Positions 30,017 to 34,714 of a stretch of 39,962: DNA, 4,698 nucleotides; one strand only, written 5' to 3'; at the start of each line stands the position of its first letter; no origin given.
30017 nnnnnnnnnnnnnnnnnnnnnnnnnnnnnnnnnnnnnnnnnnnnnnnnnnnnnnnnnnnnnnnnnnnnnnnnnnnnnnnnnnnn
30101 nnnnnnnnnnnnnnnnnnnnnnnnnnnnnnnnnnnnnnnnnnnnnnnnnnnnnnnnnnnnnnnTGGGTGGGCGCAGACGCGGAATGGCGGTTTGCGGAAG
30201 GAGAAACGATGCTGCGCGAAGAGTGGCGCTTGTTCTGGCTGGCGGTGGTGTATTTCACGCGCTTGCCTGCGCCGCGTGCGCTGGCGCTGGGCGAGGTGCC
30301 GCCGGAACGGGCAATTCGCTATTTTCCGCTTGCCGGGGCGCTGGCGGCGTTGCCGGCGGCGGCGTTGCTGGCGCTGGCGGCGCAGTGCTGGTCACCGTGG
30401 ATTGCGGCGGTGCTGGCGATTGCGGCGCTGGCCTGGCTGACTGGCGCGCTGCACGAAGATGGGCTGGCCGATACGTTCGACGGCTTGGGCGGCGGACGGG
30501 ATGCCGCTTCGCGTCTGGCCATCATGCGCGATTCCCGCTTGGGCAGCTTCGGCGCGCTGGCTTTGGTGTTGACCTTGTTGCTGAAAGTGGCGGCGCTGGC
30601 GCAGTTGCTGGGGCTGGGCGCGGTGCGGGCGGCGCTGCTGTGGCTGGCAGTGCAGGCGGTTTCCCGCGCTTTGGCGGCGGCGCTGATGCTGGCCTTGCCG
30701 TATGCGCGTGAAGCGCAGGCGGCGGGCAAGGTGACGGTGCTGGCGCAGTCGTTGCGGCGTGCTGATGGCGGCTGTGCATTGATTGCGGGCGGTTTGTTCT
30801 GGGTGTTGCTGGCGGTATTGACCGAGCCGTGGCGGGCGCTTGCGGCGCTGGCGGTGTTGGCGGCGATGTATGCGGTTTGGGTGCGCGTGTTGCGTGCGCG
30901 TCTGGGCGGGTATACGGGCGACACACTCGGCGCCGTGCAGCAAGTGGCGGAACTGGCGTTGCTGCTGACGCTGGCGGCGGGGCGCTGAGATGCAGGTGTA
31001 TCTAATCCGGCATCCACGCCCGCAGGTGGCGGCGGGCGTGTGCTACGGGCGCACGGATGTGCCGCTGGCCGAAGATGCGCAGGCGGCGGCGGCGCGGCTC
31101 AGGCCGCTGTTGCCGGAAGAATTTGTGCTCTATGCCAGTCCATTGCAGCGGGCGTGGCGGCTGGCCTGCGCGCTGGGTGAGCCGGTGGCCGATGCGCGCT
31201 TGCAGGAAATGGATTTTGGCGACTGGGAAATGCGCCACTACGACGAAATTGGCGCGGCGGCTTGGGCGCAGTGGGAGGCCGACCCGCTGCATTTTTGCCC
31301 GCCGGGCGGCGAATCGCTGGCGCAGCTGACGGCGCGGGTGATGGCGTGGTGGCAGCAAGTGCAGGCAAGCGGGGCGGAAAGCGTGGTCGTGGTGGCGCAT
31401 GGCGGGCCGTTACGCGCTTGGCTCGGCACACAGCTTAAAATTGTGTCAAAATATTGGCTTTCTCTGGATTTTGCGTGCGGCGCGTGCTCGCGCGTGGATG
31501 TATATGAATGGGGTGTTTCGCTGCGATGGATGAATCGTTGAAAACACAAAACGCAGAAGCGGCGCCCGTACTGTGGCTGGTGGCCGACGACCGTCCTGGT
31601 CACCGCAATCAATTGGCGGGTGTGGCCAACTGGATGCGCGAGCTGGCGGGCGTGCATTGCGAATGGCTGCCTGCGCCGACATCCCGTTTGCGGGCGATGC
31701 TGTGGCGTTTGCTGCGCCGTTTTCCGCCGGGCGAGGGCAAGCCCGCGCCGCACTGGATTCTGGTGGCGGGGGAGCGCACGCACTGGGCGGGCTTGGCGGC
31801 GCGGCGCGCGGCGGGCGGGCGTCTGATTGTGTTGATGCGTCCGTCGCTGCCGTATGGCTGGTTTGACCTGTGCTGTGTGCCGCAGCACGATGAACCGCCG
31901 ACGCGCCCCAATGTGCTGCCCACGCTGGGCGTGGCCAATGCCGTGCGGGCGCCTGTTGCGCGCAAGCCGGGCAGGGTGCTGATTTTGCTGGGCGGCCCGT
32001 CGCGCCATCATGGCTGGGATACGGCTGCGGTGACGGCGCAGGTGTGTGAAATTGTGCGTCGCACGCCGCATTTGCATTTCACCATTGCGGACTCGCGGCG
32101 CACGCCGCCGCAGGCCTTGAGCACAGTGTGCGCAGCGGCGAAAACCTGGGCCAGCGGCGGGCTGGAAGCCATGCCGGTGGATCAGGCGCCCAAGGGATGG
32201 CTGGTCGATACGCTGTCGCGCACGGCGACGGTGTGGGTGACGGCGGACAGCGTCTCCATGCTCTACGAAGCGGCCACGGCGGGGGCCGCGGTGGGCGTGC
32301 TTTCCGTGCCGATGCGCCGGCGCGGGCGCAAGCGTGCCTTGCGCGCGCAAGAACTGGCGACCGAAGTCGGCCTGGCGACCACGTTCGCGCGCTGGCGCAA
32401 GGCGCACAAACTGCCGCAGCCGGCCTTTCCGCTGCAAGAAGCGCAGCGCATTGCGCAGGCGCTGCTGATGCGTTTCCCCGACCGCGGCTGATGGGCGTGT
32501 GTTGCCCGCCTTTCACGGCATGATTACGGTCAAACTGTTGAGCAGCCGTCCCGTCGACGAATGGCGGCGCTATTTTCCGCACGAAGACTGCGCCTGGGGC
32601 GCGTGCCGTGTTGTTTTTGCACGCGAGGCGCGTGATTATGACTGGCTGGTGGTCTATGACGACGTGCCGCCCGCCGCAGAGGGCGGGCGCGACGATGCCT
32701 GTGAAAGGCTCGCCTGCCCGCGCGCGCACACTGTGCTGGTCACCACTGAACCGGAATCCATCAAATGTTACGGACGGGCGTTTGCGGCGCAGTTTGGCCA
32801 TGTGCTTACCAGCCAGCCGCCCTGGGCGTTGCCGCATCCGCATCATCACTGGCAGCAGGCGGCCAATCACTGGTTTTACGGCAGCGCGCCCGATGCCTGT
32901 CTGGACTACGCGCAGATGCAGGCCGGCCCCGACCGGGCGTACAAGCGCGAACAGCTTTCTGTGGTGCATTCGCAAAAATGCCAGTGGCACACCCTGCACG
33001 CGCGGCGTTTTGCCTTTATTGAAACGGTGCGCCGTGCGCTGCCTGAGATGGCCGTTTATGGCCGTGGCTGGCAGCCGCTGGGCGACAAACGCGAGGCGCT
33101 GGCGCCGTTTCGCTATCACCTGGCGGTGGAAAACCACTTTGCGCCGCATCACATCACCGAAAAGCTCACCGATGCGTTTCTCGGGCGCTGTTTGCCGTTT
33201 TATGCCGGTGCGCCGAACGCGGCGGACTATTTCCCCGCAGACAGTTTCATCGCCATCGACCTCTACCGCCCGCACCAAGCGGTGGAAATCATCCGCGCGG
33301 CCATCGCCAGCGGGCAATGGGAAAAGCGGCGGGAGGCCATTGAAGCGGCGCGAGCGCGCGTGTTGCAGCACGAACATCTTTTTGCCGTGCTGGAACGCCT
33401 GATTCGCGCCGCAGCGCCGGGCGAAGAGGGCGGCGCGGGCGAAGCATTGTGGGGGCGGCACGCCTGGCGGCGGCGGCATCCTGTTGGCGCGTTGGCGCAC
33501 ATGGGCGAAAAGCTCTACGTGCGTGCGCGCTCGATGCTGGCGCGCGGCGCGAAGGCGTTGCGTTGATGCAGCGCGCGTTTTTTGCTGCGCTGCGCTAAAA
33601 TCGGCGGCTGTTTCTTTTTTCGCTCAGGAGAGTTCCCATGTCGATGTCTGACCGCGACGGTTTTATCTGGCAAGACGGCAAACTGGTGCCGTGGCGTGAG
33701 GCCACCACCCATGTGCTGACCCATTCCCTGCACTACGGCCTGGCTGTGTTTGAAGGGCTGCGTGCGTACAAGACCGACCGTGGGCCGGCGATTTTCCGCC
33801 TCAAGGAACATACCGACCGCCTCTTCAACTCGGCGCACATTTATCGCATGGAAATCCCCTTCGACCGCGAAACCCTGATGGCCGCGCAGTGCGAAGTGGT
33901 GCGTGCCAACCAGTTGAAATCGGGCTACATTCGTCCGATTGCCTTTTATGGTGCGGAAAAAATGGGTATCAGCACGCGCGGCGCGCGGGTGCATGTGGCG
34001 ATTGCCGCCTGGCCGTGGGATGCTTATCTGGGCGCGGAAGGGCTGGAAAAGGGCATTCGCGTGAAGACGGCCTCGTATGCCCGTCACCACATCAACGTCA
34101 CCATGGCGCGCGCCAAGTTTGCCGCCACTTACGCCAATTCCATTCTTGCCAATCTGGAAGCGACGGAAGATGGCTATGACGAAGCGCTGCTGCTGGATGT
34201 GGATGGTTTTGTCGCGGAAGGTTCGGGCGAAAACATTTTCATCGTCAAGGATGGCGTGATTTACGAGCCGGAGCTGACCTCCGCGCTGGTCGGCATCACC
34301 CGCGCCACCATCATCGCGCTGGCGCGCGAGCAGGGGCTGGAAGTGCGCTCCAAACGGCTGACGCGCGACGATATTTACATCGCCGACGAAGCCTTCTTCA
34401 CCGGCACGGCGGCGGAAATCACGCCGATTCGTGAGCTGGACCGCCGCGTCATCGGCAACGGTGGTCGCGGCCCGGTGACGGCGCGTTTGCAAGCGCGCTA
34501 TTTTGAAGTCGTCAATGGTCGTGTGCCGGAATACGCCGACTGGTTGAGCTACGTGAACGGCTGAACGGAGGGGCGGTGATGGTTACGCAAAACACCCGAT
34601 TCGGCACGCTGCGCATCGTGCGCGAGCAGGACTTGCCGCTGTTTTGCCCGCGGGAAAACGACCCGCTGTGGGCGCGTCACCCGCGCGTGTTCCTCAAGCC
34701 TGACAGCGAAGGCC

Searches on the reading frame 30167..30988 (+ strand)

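Call 23: search_protein_families(library=pfam, proteins=[window:30167-30988:+], max_evalue=0.00001)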
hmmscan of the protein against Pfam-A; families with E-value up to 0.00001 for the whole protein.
window:30167-30988:+ (273 aa): 1 family
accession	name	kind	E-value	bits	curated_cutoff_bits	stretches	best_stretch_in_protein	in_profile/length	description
PF02654.20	CobS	-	1.3e-50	172.9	23.2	1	26-267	1-207/207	Cobalamin-5-phosphate synthase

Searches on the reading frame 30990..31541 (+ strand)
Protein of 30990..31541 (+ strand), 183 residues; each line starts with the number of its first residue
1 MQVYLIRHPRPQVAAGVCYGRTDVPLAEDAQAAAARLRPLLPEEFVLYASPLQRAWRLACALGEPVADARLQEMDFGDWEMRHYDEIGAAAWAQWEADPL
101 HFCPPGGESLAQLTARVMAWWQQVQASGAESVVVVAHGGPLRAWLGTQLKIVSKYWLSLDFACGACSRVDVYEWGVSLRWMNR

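Call 23: search_protein_families(library=pfam, proteins=[window:30990-31541:+], max_evalue=0.00001)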
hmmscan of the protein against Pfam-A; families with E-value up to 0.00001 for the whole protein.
window:30990-31541:+ (183 aa): 1 family
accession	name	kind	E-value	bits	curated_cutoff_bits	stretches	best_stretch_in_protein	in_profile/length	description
PF00300.27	His_Phos_1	-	1.5e-34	119.9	21.7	1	3-182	1-192/194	Histidine phosphatase superfamily (branch 1)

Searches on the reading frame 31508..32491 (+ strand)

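Call 24: search_protein_families(library=pfam, proteins=[window:31508-32491:+], max_evalue=0.00001)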
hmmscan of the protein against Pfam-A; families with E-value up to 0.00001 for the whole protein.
window:31508-32491:+ (327 aa): 1 family
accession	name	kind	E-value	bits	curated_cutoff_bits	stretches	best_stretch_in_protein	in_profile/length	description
PF06258.17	Mito_fiss_Elm1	-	3.1e-56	191.2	27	1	30-323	1-304/304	Mitochondrial fission ELM1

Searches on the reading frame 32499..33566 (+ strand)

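Call 24: search_protein_families(library=pfam, proteins=[window:32499-33566:+], max_evalue=0.00001)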
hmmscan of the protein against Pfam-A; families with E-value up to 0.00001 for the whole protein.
window:32499-33566:+ (355 aa): 1 family
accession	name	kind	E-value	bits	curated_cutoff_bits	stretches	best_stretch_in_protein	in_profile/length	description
PF00852.26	Glyco_transf_10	-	4.5e-08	33.4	23.9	1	161-258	15-114/182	Glycosyltransferase family 10 (fucosyltransferase) C-term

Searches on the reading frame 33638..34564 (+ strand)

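Call 24: search_protein_families(library=pfam, proteins=[window:33638-34564:+], max_evalue=0.00001)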
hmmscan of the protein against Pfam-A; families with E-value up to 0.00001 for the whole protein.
window:33638-34564:+ (308 aa): 1 family
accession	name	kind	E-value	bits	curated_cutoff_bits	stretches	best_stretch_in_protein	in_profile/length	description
PF01063.24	Aminotran_4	-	4e-54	184.3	28.5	1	37-266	2-222/223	Amino-transferase class IV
